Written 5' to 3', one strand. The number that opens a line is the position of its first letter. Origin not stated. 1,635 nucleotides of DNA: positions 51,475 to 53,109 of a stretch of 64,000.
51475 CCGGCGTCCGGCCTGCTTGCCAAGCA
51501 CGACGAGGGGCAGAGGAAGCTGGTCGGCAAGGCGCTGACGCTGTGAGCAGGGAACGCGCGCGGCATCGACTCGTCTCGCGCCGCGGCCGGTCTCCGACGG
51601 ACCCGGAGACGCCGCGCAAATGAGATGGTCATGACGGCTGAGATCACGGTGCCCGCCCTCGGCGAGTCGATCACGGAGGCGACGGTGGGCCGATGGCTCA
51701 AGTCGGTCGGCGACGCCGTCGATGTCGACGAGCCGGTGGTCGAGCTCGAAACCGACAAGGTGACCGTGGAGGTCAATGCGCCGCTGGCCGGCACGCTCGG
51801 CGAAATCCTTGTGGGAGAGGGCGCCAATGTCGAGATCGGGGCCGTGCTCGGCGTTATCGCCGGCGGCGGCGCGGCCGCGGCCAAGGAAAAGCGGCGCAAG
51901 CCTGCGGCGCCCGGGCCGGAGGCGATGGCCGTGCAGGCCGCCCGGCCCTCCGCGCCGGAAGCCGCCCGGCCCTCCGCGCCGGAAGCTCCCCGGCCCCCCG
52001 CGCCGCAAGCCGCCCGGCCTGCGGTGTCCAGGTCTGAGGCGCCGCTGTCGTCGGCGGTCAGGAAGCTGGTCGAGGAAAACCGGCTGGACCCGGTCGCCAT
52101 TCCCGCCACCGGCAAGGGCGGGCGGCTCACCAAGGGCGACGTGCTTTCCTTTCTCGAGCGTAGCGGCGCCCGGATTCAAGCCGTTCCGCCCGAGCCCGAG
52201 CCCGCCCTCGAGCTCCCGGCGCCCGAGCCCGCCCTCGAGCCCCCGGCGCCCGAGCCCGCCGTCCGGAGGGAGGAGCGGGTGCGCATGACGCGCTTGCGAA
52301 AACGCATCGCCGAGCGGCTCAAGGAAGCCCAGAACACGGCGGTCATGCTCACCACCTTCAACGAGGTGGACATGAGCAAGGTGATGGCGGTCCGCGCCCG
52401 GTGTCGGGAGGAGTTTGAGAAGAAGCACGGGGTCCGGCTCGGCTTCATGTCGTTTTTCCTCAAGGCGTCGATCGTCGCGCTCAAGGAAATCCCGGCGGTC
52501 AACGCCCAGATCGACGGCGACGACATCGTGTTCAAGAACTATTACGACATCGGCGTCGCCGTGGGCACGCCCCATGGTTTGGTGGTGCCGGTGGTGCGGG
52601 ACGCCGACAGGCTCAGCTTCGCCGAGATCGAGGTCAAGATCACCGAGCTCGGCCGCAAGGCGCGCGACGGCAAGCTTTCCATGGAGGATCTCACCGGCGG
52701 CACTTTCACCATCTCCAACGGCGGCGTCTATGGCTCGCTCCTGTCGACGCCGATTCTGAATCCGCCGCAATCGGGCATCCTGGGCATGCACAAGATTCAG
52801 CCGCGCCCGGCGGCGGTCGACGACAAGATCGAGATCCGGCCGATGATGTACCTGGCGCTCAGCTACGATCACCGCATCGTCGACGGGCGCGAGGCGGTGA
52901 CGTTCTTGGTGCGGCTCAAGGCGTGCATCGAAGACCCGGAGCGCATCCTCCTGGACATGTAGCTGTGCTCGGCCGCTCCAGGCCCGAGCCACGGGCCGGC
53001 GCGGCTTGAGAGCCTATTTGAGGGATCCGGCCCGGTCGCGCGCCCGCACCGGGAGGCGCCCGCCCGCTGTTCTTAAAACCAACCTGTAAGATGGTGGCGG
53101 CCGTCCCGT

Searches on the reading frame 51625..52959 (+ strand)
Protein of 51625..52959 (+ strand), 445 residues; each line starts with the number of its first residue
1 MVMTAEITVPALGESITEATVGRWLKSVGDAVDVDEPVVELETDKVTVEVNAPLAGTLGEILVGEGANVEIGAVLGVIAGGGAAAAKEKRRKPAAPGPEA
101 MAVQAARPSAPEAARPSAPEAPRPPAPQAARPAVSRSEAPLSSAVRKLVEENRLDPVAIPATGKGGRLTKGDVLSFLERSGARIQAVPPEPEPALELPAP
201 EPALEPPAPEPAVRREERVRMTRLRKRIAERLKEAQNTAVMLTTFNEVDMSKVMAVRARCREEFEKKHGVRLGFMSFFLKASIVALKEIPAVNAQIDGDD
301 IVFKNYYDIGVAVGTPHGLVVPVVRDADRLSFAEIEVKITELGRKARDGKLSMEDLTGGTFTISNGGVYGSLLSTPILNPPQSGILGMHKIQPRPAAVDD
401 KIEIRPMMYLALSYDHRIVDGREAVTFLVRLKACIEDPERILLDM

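Call 9: search_protein_families(library=pfam, proteins=[window:51625-52959:+], max_evalue=0.00001)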
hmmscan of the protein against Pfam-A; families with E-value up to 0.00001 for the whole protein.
window:51625-52959:+ (445 aa): 3 families
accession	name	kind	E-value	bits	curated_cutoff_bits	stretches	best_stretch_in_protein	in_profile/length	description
PF00198.28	2-oxoacid_dh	-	1.2e-84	283.8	23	1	215-443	3-232/232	2-oxoacid dehydrogenases acyltransferase (catalytic domain)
PF00364.28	Biotin_lipoyl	-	5.1e-19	68.3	22.1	1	6-78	2-73/73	Biotin-requiring enzyme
PF02817.22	E3_binding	-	4.3e-08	33.7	23.7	1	144-174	6-36/36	e3 binding domain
